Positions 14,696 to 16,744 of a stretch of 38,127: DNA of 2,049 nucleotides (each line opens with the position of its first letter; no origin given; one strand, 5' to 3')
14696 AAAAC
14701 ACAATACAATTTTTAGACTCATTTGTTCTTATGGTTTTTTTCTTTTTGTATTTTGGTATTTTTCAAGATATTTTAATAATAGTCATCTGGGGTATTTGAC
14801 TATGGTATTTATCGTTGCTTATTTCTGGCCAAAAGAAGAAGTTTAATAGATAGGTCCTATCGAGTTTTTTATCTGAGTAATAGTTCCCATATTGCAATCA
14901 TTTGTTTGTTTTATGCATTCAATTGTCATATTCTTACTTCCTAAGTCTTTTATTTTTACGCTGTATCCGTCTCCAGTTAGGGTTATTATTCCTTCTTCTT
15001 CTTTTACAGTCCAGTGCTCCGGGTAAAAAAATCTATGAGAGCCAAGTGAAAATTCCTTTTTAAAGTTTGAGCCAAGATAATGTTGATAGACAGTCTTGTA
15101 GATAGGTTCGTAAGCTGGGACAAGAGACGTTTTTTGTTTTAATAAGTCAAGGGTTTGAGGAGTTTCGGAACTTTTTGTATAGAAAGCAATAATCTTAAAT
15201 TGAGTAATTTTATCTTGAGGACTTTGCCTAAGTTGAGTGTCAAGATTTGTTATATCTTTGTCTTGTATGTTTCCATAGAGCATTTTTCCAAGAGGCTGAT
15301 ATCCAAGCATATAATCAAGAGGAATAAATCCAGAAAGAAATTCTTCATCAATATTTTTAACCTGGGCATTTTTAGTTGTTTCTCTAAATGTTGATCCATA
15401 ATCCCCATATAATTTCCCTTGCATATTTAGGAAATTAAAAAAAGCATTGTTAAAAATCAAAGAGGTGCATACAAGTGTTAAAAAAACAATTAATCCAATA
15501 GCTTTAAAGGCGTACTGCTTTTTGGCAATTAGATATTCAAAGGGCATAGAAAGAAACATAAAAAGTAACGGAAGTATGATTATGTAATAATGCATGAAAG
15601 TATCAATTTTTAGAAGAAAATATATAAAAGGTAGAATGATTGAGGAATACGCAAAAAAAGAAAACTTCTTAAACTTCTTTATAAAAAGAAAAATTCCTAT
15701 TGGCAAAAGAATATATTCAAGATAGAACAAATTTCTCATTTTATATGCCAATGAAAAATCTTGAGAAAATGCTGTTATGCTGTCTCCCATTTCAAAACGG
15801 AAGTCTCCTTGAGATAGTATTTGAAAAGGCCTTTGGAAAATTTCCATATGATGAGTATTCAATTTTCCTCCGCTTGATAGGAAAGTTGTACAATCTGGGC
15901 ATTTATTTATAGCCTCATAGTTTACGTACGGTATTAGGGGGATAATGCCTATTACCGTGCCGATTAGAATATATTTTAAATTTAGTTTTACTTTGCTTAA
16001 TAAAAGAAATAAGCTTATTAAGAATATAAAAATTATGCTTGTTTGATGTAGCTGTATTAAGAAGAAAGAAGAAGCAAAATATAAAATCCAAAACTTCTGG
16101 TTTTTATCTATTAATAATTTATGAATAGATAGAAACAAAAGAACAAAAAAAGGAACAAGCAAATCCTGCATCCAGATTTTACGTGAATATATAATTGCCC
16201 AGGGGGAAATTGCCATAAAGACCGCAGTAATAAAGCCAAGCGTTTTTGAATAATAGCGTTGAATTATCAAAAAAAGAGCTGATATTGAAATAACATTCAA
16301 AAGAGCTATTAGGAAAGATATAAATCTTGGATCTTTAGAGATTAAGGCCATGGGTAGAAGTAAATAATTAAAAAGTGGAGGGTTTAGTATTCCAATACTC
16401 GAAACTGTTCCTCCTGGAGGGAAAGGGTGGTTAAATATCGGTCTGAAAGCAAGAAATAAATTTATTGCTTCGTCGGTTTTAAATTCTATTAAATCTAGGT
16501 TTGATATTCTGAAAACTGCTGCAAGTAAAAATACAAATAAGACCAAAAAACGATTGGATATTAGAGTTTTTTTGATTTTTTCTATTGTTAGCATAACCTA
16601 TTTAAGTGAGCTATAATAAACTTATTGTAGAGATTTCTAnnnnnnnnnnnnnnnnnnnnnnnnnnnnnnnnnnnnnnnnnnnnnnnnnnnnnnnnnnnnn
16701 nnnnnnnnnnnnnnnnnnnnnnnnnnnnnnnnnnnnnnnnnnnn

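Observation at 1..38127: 26 of 32 genes are glycosyltransferase candidates and 15 are polytopic GT-C-like: an outer-face glycan assembly line lacking Wzy/ABC-pathway parts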

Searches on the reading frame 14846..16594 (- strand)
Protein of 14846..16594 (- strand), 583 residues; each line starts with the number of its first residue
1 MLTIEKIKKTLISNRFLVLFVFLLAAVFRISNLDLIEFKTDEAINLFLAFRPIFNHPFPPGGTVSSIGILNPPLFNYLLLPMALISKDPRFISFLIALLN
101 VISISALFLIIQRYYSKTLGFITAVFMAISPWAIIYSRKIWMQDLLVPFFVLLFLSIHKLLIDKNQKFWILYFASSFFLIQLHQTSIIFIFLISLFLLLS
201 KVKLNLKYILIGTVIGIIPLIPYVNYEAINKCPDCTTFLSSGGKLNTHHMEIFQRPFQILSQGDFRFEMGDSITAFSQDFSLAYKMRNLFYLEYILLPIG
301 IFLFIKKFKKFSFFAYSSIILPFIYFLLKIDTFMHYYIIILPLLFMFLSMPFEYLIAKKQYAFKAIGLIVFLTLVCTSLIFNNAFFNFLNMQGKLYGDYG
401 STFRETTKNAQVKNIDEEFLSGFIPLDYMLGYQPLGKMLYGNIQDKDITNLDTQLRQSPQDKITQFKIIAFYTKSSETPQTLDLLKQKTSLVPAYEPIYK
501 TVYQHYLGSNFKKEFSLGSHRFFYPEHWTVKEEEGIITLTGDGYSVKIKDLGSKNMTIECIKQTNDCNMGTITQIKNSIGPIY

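Call 6: search_protein_families(library=pfam, proteins=[window:14846-16594:-], max_evalue=0.01)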
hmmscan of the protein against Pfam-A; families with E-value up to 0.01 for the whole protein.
window:14846-16594:- (583 aa): 1 family
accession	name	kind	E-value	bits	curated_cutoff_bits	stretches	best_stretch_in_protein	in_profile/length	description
PF13231.12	PMT_2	-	3.3e-09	37.6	26.1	1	72-224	3-158/160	Dolichyl-phosphate-mannose-protein mannosyltransferase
